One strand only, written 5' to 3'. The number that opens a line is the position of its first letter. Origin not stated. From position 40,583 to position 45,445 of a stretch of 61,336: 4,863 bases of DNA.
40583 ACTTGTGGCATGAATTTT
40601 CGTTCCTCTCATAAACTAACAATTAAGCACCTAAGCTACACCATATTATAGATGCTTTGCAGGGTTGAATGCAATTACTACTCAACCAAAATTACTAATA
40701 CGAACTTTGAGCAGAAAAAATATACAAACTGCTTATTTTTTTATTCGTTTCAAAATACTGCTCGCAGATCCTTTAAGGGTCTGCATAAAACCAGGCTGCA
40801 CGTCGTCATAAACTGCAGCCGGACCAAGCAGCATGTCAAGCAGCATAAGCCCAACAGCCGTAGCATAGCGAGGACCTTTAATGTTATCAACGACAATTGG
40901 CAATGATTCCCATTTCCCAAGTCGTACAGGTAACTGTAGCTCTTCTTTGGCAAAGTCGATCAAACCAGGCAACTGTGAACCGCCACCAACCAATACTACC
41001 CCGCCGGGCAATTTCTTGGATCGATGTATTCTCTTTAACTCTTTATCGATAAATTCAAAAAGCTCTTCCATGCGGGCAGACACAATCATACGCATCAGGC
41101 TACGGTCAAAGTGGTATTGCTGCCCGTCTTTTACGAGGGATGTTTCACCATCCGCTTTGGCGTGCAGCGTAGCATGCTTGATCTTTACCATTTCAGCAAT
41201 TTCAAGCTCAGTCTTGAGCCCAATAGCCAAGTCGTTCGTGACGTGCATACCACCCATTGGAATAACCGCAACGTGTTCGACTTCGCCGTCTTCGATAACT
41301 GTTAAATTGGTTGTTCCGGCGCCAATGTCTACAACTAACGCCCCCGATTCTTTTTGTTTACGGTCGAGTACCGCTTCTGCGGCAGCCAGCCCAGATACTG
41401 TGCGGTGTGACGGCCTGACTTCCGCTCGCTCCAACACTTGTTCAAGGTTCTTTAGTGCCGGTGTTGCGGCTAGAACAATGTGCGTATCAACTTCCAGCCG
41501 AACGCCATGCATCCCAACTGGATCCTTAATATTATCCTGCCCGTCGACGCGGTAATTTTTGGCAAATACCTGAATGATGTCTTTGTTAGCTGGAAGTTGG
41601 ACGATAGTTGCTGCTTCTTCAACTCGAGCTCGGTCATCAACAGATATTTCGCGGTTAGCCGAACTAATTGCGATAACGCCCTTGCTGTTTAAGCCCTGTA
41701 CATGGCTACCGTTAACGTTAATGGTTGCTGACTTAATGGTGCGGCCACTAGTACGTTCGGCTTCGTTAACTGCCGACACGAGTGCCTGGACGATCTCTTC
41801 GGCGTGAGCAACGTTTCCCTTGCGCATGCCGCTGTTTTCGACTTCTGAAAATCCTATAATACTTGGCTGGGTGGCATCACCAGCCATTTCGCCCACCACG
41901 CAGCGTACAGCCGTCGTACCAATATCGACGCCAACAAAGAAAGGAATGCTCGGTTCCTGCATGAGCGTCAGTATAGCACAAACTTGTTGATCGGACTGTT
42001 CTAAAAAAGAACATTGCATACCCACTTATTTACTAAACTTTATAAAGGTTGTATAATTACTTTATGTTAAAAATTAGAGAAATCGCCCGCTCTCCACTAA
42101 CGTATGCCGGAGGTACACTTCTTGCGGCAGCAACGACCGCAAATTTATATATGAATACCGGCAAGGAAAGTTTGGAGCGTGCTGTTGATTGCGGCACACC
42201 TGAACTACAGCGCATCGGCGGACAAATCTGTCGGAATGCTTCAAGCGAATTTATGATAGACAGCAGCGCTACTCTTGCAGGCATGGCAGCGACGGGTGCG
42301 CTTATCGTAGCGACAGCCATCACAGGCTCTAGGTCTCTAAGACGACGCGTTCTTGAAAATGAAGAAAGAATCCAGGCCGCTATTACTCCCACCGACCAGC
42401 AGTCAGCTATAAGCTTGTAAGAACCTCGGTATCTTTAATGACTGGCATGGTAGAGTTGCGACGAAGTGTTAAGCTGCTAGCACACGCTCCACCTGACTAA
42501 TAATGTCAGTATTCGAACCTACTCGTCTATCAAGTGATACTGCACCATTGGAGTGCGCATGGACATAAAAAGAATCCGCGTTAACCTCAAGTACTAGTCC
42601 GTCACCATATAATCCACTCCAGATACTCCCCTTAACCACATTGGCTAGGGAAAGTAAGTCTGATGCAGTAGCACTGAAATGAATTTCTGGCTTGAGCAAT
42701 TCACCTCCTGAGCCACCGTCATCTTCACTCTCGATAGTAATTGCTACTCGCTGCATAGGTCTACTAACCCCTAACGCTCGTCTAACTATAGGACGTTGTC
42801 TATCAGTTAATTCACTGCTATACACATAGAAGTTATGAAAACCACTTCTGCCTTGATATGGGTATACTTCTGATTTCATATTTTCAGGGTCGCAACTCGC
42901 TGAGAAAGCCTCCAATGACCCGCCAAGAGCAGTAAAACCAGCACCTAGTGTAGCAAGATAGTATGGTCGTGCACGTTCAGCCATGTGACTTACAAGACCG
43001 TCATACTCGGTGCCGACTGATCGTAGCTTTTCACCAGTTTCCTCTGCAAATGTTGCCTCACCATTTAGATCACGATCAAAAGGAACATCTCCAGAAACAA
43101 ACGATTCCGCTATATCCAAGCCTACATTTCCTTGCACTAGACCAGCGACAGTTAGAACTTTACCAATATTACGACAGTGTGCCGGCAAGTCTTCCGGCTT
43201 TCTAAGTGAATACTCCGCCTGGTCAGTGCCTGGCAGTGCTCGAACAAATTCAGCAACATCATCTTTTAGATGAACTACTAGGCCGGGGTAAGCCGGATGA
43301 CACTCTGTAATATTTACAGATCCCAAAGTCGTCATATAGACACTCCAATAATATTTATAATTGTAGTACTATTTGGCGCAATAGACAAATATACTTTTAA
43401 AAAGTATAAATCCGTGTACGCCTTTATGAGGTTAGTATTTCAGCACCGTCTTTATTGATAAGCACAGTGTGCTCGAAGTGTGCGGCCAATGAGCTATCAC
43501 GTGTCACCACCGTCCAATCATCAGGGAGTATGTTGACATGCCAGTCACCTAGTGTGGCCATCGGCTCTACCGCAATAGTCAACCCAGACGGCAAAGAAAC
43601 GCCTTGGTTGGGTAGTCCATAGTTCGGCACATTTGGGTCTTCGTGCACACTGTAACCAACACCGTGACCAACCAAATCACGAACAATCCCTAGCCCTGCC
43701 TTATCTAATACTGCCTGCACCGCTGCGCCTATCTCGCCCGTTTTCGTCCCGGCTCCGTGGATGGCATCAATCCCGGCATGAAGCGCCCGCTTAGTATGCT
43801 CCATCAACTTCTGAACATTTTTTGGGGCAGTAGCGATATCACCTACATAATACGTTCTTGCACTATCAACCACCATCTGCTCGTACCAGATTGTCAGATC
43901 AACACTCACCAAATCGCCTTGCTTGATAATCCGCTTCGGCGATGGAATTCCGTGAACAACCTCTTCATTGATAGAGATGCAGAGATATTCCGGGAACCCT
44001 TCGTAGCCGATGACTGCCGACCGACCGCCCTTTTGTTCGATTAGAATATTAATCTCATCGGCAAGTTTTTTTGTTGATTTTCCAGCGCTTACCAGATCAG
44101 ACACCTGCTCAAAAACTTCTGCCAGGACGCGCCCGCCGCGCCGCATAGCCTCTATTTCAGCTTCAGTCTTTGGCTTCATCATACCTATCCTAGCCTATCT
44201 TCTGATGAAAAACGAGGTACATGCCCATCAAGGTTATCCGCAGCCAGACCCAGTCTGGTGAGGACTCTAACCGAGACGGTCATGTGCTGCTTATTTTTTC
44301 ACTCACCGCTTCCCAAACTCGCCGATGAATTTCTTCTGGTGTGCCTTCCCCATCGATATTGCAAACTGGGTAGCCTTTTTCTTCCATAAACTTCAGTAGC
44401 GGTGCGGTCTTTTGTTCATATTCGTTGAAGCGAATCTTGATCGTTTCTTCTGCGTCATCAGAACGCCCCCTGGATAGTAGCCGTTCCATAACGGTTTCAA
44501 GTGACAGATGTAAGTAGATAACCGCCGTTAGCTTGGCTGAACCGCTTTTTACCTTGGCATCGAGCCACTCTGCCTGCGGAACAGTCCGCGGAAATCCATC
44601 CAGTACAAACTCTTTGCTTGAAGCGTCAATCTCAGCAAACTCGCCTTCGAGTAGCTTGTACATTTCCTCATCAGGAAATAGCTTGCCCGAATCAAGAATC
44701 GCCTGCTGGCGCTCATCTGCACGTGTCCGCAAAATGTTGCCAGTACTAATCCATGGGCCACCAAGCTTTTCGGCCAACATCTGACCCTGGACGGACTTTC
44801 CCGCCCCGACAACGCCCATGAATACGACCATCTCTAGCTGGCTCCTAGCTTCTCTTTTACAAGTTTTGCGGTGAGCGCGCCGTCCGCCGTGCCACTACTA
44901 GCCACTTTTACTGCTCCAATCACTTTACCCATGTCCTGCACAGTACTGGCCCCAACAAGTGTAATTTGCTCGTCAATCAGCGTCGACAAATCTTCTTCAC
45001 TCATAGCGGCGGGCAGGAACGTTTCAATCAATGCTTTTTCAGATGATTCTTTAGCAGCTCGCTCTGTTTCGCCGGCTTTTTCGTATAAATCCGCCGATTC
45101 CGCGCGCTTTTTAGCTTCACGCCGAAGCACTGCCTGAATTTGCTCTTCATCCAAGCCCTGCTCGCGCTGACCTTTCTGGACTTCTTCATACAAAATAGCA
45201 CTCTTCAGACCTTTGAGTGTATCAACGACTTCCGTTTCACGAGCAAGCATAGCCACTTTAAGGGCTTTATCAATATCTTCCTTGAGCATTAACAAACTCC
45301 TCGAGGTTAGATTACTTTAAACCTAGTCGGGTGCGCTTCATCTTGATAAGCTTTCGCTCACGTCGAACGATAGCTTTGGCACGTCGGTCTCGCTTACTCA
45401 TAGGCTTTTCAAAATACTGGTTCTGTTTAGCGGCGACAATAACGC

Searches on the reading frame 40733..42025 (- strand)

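Call 11: search_protein_families(library=pfam, proteins=[window:40733-42025:-], max_evalue=0.001)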
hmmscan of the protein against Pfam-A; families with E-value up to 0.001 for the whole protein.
window:40733-42025:- (430 aa): 6 families
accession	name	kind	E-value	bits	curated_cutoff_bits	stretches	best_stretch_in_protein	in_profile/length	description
PF14450.12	FtsA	-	3.3e-36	124.9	31.8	2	231-392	2-127/127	Cell division protein FtsA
PF02491.25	SHS2_FTSA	-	2.5e-24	85.9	25.4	1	106-184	1-78/79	SHS2 domain inserted in FTSA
PF06723.19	MreB_Mbl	-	2.9e-08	33.4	27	1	224-371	142-305/327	MreB/Mbl protein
PF11104.14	PilM_2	-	6e-08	32.4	27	1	214-284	167-237/340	Type IV pilus assembly protein PilM;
PF00022.25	Actin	-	1.6e-06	27.4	27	1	224-330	139-248/410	Actin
PF06277.17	EutA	-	6.6e-05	22.4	27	1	223-270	139-186/475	Ethanolamine utilisation protein EutA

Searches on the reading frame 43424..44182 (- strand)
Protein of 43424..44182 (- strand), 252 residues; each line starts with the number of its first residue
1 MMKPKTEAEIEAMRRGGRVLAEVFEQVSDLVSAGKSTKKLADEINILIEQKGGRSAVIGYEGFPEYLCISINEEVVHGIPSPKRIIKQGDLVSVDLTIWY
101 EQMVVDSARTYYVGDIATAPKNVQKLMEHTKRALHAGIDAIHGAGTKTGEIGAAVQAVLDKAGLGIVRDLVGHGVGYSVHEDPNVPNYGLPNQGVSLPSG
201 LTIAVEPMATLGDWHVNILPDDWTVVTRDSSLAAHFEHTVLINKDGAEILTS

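Call 11: search_protein_families(library=pfam, proteins=[window:43424-44182:-], max_evalue=0.001)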
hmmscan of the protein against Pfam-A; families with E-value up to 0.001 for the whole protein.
window:43424-44182:- (252 aa): 1 family
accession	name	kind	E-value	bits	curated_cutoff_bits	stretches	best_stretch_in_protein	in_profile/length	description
PF00557.29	Peptidase_M24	-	1.3e-41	143.1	23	1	11-243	1-207/208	Metallopeptidase family M24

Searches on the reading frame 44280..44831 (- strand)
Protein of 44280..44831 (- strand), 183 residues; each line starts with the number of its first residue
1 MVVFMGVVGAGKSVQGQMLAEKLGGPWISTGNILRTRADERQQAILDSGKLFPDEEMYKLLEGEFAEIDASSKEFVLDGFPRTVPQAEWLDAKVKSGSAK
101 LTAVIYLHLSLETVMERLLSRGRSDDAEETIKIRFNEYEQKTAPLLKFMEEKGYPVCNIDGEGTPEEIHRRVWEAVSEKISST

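Call 12: search_protein_families(library=pfam, proteins=[window:44280-44831:-], max_evalue=0.001)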
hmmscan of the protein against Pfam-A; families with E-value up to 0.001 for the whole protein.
window:44280-44831:- (183 aa): 7 families
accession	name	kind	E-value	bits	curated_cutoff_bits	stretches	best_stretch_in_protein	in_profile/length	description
PF00406.28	ADK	-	6.2e-30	104.8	26.8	1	5-153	2-150/151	Adenylate kinase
PF13207.12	AAA_17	-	4.5e-22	79.2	27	1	5-132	1-136/136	AAA domain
PF13238.12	AAA_18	-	6.4e-08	33.6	29.4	1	2-127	1-117/128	AAA domain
PF13671.12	AAA_33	-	5.1e-07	30.5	27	1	1-141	1-139/143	AAA domain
PF01202.28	SKI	-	1.1e-05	26.1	22.1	0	9-47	2-40/159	Shikimate kinase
PF01712.25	dNK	-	2.8e-05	24.4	27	0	89-176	112-198/203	Deoxynucleoside kinase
PF02223.23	Thymidylate_kin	-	0.00025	21.2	27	0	103-171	120-184/185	Thymidylate kinase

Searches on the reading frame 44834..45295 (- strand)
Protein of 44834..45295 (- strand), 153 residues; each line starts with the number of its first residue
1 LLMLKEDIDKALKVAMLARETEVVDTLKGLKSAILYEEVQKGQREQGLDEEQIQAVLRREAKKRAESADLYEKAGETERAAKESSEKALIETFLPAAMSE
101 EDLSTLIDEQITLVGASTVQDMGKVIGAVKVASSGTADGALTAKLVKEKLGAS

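Call 12: search_protein_families(library=pfam, proteins=[window:44834-45295:-], max_evalue=0.001)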
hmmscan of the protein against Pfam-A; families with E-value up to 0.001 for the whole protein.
window:44834-45295:- (153 aa): 1 family
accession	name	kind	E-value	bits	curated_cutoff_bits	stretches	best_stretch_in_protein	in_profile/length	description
PF09424.15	YqeY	-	3e-35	121.8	27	1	5-150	1-143/143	Yqey-like protein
